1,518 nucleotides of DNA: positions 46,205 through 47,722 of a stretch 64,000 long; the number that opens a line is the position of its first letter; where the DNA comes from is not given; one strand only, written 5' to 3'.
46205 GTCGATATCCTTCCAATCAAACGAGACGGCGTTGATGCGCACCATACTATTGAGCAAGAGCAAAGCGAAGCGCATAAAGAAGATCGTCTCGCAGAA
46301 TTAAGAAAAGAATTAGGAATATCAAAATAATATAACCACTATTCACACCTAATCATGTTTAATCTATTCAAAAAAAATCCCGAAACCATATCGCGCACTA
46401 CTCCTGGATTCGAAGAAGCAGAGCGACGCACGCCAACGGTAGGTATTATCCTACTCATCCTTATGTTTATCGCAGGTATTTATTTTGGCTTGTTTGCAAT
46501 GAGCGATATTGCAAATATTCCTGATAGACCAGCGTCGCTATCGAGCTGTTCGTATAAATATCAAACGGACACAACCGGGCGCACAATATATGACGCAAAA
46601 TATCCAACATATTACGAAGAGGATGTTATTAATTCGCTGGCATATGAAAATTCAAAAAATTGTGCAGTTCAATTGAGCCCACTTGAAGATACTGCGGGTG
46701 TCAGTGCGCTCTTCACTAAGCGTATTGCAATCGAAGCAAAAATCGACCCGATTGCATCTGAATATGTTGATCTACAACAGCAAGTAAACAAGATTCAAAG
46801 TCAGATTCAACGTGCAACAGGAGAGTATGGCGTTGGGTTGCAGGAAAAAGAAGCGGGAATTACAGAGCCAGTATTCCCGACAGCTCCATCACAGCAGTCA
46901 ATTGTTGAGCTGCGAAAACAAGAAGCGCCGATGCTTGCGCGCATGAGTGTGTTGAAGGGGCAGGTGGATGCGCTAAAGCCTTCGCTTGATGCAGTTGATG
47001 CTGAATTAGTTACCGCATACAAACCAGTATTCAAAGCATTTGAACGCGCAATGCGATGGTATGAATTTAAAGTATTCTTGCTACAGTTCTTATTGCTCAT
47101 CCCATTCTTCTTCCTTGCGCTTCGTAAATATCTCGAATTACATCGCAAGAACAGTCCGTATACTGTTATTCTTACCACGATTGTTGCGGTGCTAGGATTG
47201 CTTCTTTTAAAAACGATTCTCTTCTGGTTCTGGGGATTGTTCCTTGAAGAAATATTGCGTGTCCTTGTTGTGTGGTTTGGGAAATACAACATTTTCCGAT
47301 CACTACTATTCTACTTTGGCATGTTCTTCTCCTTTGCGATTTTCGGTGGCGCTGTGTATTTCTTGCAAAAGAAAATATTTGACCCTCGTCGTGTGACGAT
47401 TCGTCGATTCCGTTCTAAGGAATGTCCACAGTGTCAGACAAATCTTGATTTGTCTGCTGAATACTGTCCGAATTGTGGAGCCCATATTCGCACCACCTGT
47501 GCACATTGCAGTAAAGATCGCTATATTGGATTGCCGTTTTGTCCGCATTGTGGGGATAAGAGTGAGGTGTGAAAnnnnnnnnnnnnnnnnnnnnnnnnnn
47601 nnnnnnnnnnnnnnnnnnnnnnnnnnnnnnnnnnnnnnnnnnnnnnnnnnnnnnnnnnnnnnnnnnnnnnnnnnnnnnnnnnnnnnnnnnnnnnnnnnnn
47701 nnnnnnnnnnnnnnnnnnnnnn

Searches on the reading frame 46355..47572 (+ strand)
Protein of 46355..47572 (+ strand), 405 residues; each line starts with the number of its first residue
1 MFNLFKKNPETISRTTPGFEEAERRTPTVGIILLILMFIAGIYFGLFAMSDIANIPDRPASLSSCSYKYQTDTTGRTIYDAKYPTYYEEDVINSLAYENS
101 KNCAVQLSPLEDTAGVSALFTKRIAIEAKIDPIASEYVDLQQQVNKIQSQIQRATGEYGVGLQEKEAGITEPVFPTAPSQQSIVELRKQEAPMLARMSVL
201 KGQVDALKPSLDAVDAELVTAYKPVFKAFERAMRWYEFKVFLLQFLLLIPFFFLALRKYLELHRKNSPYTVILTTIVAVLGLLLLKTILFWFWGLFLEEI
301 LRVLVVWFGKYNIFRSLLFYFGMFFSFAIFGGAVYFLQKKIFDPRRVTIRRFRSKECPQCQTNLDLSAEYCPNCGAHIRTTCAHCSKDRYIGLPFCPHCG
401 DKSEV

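Call 82: search_protein_families(library=pfam, proteins=[window:46355-47572:+], max_evalue=0.001)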
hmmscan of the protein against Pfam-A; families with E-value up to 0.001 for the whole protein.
window:46355-47572:+ (405 aa): 5 families
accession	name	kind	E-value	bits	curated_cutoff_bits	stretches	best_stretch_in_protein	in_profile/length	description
PF12773.13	DZR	-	1.6e-08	35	27.3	1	357-400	1-45/45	Double zinc ribbon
PF13240.11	Zn_Ribbon_1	-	5e-05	23.4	25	1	357-377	2-22/23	zinc-ribbon domain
PF17032.10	Zn_ribbon_15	-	0.00023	22.3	28.9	0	353-375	51-73/73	zinc-ribbon family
PF10571.15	UPF0547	-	0.00074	20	29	1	355-375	1-21/26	Uncharacterised protein family UPF0547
PF13248.11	Zn_ribbon_3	-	0.00094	19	27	1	355-376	3-24/26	zinc-ribbon domain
